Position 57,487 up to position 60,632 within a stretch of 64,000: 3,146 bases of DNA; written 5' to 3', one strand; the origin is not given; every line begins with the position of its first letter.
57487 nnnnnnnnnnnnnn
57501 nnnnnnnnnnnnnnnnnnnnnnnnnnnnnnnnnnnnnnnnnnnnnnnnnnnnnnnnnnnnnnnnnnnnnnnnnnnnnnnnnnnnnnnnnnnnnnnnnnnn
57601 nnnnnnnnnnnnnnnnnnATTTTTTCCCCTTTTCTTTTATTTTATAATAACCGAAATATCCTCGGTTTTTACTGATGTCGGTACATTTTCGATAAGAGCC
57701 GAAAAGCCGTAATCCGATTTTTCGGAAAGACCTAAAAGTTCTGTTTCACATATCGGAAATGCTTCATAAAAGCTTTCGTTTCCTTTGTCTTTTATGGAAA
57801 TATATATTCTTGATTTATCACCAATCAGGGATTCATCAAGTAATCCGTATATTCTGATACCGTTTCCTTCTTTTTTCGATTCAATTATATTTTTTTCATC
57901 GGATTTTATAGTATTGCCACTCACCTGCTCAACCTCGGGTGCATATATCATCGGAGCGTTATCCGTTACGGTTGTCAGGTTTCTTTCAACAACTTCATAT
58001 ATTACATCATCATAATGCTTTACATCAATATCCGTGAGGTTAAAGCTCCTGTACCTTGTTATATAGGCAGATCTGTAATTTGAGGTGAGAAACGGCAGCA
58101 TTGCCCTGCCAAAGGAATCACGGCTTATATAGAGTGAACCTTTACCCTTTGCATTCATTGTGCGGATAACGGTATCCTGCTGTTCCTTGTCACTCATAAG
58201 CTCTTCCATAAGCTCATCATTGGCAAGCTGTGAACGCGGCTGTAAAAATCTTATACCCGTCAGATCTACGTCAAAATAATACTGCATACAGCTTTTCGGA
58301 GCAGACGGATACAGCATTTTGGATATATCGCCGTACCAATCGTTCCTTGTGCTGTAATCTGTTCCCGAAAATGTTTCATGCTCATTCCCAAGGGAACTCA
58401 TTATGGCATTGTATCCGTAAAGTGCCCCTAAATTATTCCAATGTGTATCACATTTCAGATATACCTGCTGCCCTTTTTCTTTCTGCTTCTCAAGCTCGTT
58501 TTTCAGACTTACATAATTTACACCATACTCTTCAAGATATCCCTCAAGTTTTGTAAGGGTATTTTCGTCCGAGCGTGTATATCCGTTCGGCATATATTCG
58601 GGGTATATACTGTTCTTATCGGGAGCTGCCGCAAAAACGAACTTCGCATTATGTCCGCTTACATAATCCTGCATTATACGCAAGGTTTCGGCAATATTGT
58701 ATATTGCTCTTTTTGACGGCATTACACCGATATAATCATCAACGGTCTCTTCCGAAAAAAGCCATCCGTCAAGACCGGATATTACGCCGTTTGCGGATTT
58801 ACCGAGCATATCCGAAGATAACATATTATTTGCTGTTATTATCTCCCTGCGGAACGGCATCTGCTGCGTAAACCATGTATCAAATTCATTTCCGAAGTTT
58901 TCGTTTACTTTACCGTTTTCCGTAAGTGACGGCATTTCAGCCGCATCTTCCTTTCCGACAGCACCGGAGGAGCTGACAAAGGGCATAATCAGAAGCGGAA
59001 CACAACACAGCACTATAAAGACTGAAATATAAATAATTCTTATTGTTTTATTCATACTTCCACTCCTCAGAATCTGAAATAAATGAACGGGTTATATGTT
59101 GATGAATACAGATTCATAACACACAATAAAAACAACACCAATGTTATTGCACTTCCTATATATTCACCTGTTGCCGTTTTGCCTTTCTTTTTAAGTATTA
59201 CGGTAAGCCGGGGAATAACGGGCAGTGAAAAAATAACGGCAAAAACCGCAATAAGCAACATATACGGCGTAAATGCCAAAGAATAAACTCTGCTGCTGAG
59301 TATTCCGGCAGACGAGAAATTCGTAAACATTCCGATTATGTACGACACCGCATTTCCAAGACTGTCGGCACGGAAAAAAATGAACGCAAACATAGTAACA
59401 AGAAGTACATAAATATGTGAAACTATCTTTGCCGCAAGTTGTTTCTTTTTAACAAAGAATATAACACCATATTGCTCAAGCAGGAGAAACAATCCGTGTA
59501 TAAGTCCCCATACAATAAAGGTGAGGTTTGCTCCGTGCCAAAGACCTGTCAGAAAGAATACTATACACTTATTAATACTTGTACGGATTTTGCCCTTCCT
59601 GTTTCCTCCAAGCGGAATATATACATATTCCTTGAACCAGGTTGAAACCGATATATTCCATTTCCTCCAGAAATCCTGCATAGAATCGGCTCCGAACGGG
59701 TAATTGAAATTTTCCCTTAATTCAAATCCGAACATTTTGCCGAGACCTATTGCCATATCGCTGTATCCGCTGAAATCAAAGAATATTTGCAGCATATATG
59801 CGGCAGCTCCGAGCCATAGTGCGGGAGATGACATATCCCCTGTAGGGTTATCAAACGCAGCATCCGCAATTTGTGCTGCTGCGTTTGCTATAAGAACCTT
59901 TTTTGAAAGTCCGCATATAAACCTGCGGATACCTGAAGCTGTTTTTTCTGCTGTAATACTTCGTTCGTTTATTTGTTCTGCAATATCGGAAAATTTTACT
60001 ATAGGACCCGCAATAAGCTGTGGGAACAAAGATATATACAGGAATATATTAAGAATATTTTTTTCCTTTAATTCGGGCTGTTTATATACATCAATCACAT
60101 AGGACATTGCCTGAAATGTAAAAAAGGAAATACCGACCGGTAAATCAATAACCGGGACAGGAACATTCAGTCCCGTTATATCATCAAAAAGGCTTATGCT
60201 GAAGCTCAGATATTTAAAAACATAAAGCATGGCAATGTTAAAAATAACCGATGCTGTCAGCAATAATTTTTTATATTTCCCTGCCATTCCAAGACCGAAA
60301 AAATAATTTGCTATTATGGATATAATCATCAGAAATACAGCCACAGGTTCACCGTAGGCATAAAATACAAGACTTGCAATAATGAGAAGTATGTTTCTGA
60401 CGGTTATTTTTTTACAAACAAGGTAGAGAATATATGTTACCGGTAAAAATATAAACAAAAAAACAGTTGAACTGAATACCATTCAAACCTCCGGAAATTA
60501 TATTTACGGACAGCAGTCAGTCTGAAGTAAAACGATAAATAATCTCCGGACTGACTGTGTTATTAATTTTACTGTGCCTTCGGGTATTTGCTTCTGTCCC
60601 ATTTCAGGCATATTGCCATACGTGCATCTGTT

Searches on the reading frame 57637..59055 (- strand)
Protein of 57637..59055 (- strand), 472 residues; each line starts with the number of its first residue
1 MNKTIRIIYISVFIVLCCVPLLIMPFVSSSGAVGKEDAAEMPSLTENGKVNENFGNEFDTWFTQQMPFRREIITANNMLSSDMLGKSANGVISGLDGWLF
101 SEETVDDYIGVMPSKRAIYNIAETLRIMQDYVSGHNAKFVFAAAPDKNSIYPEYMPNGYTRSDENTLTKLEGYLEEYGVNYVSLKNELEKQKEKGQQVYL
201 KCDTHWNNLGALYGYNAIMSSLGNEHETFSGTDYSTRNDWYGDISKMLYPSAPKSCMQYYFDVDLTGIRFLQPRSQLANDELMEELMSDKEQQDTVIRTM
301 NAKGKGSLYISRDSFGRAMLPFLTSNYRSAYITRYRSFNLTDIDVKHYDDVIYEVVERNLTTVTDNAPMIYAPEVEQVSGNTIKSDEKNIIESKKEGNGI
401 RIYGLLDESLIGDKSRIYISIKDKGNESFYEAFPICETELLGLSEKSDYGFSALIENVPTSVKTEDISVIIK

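Call 3: search_protein_families(library=pfam, proteins=[window:57637-59055:-], max_evalue=0.01)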
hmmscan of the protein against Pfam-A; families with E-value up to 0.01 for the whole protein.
window:57637-59055:- (472 aa): 2 families
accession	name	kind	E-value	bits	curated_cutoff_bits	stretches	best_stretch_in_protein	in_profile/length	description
PF16822.11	ALGX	-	7.6e-21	75.4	26.5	1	91-234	1-144/268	SGNH hydrolase-like domain, acetyltransferase AlgX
PF14286.12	DHHW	-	5.8e-13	49.3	25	2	195-229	232-266/385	DHHW protein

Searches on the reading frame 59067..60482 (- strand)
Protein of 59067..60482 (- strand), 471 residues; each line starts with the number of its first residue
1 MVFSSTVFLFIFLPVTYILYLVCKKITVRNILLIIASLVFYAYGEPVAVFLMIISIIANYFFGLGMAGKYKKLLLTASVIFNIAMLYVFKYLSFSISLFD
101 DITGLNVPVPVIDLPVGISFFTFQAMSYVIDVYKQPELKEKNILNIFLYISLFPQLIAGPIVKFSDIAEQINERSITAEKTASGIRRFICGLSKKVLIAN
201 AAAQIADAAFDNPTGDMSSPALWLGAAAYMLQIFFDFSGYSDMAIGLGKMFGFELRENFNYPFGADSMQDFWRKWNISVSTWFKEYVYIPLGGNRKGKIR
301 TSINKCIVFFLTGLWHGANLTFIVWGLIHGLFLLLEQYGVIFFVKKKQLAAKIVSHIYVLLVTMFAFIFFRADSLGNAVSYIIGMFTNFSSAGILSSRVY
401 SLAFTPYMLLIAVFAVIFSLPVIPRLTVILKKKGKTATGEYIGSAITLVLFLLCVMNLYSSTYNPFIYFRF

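Call 3: search_protein_families(library=pfam, proteins=[window:59067-60482:-], max_evalue=0.01)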
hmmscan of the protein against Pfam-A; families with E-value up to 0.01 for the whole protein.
window:59067-60482:- (471 aa): 2 families
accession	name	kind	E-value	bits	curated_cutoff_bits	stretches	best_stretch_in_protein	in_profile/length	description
PF03062.24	MBOAT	-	1.4e-38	133.5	27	1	137-350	75-307/337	MBOAT, membrane-bound O-acyltransferase family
PF13813.11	MBOAT_2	-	1.7e-05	25.5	25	1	257-319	3-67/85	Membrane bound O-acyl transferase family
